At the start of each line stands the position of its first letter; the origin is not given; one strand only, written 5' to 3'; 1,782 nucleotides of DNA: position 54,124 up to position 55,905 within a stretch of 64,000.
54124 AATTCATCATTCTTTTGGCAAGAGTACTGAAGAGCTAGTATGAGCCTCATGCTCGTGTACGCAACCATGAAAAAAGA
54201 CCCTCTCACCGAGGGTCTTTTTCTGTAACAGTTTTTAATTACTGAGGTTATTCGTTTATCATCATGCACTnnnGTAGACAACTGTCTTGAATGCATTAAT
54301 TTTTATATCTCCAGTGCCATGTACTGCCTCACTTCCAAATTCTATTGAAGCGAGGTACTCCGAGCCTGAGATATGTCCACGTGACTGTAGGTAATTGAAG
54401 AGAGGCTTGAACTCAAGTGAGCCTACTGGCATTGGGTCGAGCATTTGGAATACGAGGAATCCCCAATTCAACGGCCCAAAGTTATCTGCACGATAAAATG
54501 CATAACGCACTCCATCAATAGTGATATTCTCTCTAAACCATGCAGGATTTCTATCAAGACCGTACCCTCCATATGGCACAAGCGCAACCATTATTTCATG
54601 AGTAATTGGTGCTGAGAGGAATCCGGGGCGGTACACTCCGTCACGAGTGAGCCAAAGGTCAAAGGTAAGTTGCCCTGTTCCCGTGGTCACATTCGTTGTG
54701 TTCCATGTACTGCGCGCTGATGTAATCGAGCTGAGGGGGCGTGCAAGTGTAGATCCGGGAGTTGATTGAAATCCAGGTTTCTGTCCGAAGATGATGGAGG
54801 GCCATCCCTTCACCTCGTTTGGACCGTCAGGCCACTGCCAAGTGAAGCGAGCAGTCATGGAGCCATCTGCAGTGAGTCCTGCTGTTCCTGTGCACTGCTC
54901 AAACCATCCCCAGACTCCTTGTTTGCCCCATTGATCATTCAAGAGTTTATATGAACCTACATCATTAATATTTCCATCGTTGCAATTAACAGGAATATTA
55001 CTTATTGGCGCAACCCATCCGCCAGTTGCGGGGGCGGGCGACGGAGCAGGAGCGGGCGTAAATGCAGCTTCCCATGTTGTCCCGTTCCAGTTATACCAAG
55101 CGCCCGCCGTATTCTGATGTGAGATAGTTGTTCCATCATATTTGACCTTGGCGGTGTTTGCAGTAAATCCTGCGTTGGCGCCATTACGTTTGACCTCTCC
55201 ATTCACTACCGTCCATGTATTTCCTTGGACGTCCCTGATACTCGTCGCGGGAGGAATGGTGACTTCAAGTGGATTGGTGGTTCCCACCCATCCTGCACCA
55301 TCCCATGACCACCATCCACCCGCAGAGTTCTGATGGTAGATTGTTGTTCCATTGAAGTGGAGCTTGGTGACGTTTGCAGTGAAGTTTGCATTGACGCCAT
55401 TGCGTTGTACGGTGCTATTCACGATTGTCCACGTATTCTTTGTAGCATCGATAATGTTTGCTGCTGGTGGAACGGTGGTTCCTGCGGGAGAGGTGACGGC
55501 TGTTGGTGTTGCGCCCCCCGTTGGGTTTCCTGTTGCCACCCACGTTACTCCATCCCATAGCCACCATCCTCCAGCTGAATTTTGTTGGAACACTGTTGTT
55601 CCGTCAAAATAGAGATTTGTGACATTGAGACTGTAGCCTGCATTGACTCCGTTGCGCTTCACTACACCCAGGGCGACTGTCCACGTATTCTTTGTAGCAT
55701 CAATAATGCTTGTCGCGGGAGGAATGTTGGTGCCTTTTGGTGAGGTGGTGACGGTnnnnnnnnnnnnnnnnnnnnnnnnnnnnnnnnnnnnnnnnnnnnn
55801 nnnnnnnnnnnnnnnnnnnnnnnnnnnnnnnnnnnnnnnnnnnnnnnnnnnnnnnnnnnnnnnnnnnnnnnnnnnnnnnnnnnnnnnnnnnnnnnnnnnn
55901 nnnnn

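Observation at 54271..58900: Secreted 1257-aa enzyme combining GH8 and GH12 endoglucanase domains, FN3 and CBM-like repeats, co-oriented upstream of the Cgs-like gene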

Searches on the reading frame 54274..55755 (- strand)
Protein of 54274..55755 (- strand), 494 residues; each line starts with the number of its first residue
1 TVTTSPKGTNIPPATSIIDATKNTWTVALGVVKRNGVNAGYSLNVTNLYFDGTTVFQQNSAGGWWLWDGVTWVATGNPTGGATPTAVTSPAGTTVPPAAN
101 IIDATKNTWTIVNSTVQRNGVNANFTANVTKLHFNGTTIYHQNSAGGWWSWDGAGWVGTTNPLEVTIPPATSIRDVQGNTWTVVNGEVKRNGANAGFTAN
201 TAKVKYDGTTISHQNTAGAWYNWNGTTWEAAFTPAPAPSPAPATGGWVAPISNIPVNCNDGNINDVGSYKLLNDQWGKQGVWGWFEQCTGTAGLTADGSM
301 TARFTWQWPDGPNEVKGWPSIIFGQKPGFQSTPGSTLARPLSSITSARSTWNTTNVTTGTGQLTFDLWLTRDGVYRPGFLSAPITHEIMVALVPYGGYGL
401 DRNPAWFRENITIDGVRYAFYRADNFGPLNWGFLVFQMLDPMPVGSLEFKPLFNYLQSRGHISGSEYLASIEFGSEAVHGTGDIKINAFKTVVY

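Call 18: find_homologous_proteins(query=window:54274-55755:-, max_evalue=0.001)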
Query seq(494 aa) (494 aa): 65 proteins with E <= 0.001 among 8000 candidates.
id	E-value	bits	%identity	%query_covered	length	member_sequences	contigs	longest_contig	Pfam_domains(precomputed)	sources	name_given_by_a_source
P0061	6.7e-105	370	49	66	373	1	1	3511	-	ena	-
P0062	4.3e-97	344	61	49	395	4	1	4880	PF01670.24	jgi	jgi:hypothetical protein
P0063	1.6e-88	316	58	49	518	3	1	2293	PF01670.24,PF14524.13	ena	-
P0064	2.6e-88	315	59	48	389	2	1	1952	PF01670.24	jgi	-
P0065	1.1e-87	313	58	48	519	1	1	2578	PF01670.24,PF14524.13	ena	-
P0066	2.9e-86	309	58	48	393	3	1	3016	PF01670.24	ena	-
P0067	1.2e-85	306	59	48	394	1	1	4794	PF01670.24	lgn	-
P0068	4.4e-85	305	57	48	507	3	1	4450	PF01670.24,PF14524.13,PF02221.21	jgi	-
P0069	4.5e-85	305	56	49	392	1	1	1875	PF01670.24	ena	-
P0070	2.4e-83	299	52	49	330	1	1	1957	PF01670.24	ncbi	-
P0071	1.2e-82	297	56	48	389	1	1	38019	PF01670.24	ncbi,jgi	jgi:uncharacterized protein YcfL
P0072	4.1e-81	292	53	49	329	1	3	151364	PF01670.24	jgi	jgi:hypothetical protein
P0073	1.7e-80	289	54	48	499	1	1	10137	PF15418.13,PF01670.24,PF14524.13,PF02221.21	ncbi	-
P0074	4.2e-77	278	51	49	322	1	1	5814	PF01670.24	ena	-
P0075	8.4e-77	277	51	49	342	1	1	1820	PF01670.24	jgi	-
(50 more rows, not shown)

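Call 22: find_encoding_contigs(protein=P0072, flank=10000, max_places=3)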
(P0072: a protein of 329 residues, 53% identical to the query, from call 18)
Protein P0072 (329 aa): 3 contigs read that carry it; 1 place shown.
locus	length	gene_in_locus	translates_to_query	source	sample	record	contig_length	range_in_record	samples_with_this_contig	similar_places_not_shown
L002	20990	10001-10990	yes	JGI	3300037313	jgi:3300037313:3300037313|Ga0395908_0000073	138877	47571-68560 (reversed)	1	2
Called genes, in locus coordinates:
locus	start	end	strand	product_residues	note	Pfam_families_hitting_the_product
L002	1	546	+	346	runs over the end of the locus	PF01545:Cation_efflux, PF16916:ZT_dimer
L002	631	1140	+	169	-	-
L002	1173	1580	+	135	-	-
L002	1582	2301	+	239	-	PF02390:Methyltransf_4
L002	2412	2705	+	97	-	-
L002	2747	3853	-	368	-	PF07995:GSDH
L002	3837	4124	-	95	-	PF00111:Fer2 (weak)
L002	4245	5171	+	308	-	PF00890:FAD_binding_2 (faint), PF01266:DAO (faint), PF03486:HI0933_like (faint), PF07992:Pyr_redox_2, PF13434:Lys_Orn_oxgnase (faint), PF13738:Pyr_redox_3, PF00070:Pyr_redox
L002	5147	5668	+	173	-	PF00072:Response_reg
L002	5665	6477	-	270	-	-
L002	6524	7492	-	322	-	PF00005:ABC_tran, PF08352:oligo_HPY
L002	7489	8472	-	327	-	PF00005:ABC_tran, PF13304:AAA_21 (weak), PF08352:oligo_HPY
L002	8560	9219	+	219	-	PF01596:Methyltransf_3, PF13578:Methyltransf_24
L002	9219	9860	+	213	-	PF01810:LysE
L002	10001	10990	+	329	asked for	PF01670:Glyco_hydro_12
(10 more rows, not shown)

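Call 23: find_encoding_contigs(protein=P0071, flank=10000, max_places=3)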
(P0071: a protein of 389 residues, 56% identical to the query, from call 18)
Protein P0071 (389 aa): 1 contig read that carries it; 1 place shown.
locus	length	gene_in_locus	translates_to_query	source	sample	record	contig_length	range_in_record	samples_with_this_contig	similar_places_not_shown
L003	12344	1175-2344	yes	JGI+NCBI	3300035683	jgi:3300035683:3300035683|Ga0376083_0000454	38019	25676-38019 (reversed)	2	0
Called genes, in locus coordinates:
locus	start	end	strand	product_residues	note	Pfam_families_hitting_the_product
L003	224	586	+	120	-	-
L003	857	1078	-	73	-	-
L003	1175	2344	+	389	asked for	PF01670:Glyco_hydro_12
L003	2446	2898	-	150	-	PF13560:HTH_31, PF01381:HTH_3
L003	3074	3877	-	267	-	-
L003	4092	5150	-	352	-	-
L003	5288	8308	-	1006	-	PF00069:Pkinase, PF07714:PK_Tyr_Ser-Thr, PF13424:TPR_12, PF24885:TPR_NPHP3, PF13374:TPR_10, PF13424:TPR_12, PF24885:TPR_NPHP3, PF13374:TPR_10, +26 more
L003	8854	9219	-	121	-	-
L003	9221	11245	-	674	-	PF19604:DUF6109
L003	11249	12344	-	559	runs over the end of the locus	PF00012:HSP70, PF06723:MreB_Mbl, PF00012:HSP70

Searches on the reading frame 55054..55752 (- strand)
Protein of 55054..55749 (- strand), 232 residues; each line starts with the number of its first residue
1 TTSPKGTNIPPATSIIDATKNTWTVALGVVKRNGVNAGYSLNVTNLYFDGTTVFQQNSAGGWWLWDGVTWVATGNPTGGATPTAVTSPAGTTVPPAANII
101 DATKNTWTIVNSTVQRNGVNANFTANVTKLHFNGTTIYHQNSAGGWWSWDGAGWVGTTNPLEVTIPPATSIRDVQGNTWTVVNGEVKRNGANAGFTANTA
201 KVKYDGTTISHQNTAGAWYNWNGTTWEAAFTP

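Call 6: search_protein_families(library=pfam, proteins=[window:55054-55749:-], max_evalue=10)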
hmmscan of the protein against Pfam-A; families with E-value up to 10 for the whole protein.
seq(232 aa): 2 families
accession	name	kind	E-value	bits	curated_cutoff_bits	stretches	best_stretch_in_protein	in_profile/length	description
PF08706.16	D5_N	-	0.016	15.9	22.4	2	206-228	9-31/145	D5 N terminal like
PF01523.21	PmbA_TldD_1st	-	0.67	10.6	20.9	0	17-54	7-43/65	PmbA/TldA metallopeptidase domain 1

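Call 69: predict_structure(alignment_id=A4)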
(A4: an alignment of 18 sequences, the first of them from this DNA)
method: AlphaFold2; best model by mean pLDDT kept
length: 233 residues; sequences in the alignment: 18
mean_pLDDT: 89.4   pTM: 0.55
mean pLDDT of the five models: 89.4, 86.8, 83.9, 83.2, 82.1
residues with pLDDT >= 90: 153; 70-90: 71; 50-70: 6; < 50: 3
segments of 3 or more residues with pLDDT < 50: 165-167
pLDDT, mean of each block of 10 residues (from residue 1): 85 88 94 96 95 95 96 92 79 84 91 91 91 94 94 92 60 93 92 89 89 92 93 68
secondary structure, 60 per line:
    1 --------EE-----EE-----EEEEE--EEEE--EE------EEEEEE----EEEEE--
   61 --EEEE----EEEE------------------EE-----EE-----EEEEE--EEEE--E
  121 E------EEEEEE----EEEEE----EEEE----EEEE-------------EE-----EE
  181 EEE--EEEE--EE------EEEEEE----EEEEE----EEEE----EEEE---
elements in order: E23-27 E30-33 E44-49 E54-58 E63-66 E71-74 E107-111 E114-117 E128-133 E138-142 E147-150 E155-158 E179-183 E186-189 E200-205 E210-214 E219-222 E227-230

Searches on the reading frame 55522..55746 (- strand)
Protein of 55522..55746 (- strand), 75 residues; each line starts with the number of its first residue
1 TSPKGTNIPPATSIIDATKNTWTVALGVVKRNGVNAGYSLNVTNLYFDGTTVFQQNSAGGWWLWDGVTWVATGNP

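Call 45: predict_structure(alignment_id=A2)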
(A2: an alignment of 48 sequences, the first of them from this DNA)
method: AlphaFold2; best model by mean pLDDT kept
length: 75 residues; sequences in the alignment: 48
mean_pLDDT: 97.9   pTM: 0.86
mean pLDDT of the five models: 97.9, 97.7, 97.6, 97.6, 97.2
residues with pLDDT >= 90: 75; 70-90: 0; 50-70: 0; < 50: 0
segments of 3 or more residues with pLDDT < 50: none
pLDDT, mean of each block of 10 residues (from residue 1): 98 98 98 98 98 98 98 97
secondary structure, 60 per line:
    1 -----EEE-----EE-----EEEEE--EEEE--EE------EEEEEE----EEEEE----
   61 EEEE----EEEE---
elements in order: E6-8 E21-25 E28-31 E42-47 E52-56 E61-64 E69-72

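Call 51: search_protein_representatives(alignment_id=A2)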
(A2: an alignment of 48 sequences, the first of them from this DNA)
Query: 48 sequences, 75 profile positions. Proteins with E-value up to 0.001 (for the whole library): 2382; up to 1e-10: 1248; up to 1e-30: 274. The best 150 are listed.
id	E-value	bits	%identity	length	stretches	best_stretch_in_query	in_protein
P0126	1.7e-221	732.9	-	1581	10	2-75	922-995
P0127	5.6e-113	385.2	-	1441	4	2-75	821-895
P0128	6.5e-111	378.6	-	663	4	2-75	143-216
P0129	2.0e-108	370.6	-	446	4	2-75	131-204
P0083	4.0e-102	350.4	-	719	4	1-75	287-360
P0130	5.5e-102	349.9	-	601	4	2-75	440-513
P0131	6.9e-97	333.6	-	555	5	2-75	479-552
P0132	9.6e-95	326.7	-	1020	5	2-71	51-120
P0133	7.6e-92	317.5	-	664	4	1-75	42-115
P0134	2.4e-90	312.6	-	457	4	2-75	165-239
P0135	1.8e-85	297.1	-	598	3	2-75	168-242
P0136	5.6e-81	282.6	-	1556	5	1-75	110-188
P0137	6.8e-80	279.2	-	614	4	4-72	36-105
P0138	1.2e-79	278.4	-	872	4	2-75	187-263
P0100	6.4e-79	276.0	-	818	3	2-75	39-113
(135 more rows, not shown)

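Call 54: search_protein_families(library=pfam, alignment_id=A3, max_evalue=0.00001)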
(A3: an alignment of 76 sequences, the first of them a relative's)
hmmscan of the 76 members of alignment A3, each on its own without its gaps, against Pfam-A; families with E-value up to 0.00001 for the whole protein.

A. member 1, P0128 (663 aa): 0 families

B. families by the number of members that match (of 76 scanned): 22 families
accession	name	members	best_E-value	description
PF00150.24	Cellulase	12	3.1e-44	Cellulase (glycosyl hydrolase family 5)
PF00722.28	Glyco_hydro_16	6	6e-26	Glycosyl hydrolases family 16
PF00041.27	fn3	4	1.3e-15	Fibronectin type III domain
PF02156.21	Glyco_hydro_26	3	6.5e-47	Glycosyl hydrolase family 26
PF14200.12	RicinB_lectin_2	2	3.2e-43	Ricin-type beta-trefoil lectin domain-like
PF05345.18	He_PIG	2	7.4e-27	Putative Ig domain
PF00652.28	Ricin_B_lectin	2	2.1e-19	Ricin-type beta-trefoil lectin domain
PF13229.12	Beta_helix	2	8.7e-18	Right handed beta helix region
PF01229.23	Glyco_hydro_39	2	3.4e-12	Glycosyl hydrolases family 39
PF03659.20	Glyco_hydro_71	1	2.9e-25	Glycosyl hydrolase family 71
PF16841.11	CBM60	1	9.7e-14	Ca-dependent carbohydrate-binding module xylan-binding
PF05048.19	NosD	1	6e-10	Periplasmic copper-binding protein (NosD)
PF01256.23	Carb_kinase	1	1.3e-09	NAD(P)H-hydrate dehydratase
PF03935.22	SKN1_KRE6_Sbg1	1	1.8e-09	Beta-glucan synthesis-associated protein SKN1/KRE6/Sbg1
PF24388.1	Permuted_GreAB-C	1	9.1e-08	Permuted GreAB-C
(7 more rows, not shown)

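Call 55: search_solved_structures(query=A2, max_evalue=10, show_alignments=2)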
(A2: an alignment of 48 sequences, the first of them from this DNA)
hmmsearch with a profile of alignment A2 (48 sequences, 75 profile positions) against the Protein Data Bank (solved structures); distinct sequences matched with E-value up to 10: 10.
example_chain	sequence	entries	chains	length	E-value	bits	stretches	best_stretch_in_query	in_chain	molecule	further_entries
8yk3_A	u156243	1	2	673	0.11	15.7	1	11-56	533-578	Alpha-galactosidase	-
8yk2_B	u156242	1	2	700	0.12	15.6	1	11-56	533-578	Alpha-galactosidase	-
8yk1_A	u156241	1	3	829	0.18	15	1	11-56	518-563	Alpha-galactosidase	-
8v31_A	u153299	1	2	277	0.53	13.5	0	16-38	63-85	Glycosyl hydrolase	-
3nmb_A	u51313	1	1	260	0.6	13.3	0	29-71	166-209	putative sugar hydrolase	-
4d47_A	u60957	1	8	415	0.87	12.8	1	37-65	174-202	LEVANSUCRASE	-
3osd_A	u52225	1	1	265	0.95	12.7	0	29-71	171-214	putative glycosyl hydrolase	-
8tda_A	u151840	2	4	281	1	12.6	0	29-71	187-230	Probable secreted glycosyl hydrolase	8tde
9fbe_B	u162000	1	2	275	1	12.6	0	29-71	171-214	Probable secreted glycosyl hydrolase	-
8rr2_A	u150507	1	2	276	1.1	12.5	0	29-71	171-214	3-keto-disaccharide hydrolase domain-containing protein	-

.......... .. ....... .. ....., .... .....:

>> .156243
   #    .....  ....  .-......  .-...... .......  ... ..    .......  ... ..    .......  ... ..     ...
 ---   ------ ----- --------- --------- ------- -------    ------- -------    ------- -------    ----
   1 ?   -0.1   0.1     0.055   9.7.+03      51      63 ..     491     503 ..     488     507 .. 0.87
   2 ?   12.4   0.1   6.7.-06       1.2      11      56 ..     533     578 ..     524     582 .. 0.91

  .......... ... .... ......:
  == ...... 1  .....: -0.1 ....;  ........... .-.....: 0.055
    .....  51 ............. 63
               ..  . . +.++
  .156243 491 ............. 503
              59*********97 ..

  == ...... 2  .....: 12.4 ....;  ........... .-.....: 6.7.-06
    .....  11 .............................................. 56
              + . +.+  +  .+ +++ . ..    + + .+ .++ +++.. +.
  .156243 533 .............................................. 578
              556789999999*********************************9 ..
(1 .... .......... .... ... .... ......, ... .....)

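Call 59: fold_search(model_id=the predicted structure, library=pdb)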
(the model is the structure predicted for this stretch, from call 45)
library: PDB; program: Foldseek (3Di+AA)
matches with E <= 10: 254; with E <= 0.001: 0
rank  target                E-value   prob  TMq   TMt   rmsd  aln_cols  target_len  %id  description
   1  6r5x_A                4.0e-01  0.95  0.57  0.55   3.8        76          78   17  8-bladed beta-propeller formed by four 2-bladed fragments (released 2019-11-13)
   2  7xfp_B                4.7e-01  0.94  0.50  0.42   3.1        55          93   24  Crystal structure of Helicobacter pylori IceA2 (released 2022-12-21)
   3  9ya3_I                5.5e-01  0.97  0.61  0.24   3.0        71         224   18  Cryo-EM structure of the apical region of subpellicular microtubule (SPMT) from Toxoplasma gondii (8-nm repeat) (released 2025-12-03)
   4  6r5x_B                5.5e-01  0.93  0.57  0.56   3.7        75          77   19  8-bladed beta-propeller formed by four 2-bladed fragments (released 2019-11-13)
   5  7xfp_A                5.5e-01  0.93  0.51  0.42   3.1        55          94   24  Crystal structure of Helicobacter pylori IceA2 (released 2022-12-21)
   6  9ya3_J                5.5e-01  0.90  0.53  0.21   3.7        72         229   21  Cryo-EM structure of the apical region of subpellicular microtubule (SPMT) from Toxoplasma gondii (8-nm repeat) (released 2025-12-03)
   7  5fsc_B                6.4e-01  0.96  0.61  0.23   3.3        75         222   21  Structure of tectonin 2 from Laccaria bicolor in complex with allyl- alpha_4-methyl-mannoside (released 2017-03-29)
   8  2yms_D                8.0e-01  0.84  0.56  0.56   3.6        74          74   12  Structure and assembly of a b-propeller with nine blades and a new conserved repetitive sequence motif (released 2013-10-30)
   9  8r1z_A                8.4e-01  0.23  0.34  0.10  10.8        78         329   15  MUC5AC D3 assembly. SNPs rs36189285, rs878913005: Arg996Gln, Arg1201Trp. (released 2025-03-12)
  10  9ya3_H                9.4e-01  0.66  0.50  0.21   4.1        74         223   18  Cryo-EM structure of the apical region of subpellicular microtubule (SPMT) from Toxoplasma gondii (8-nm repeat) (released 2025-12-03)
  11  2yms_C                1.0e+00  0.77  0.54  0.54   3.4        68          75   12  Structure and assembly of a b-propeller with nine blades and a new conserved repetitive sequence motif (released 2013-10-30)
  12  9ya3_K                1.1e+00  0.33  0.39  0.17   6.5        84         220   20  Cryo-EM structure of the apical region of subpellicular microtubule (SPMT) from Toxoplasma gondii (8-nm repeat) (released 2025-12-03)
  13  9vyg_M                1.2e+00  0.66  0.55  0.12   6.7        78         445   13  Cyanopodophage Pan3 tail complex (released 2025-11-26)
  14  2e63_MODEL_1_A        1.6e+00  0.10  0.24  0.13  10.2        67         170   24  Solution structure of the NEUZ domain in KIAA1787 protein (released 2007-06-26)
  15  2yms_B                1.8e+00  0.51  0.51  0.52   3.9        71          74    8  Structure and assembly of a b-propeller with nine blades and a new conserved repetitive sequence motif (released 2013-10-30)
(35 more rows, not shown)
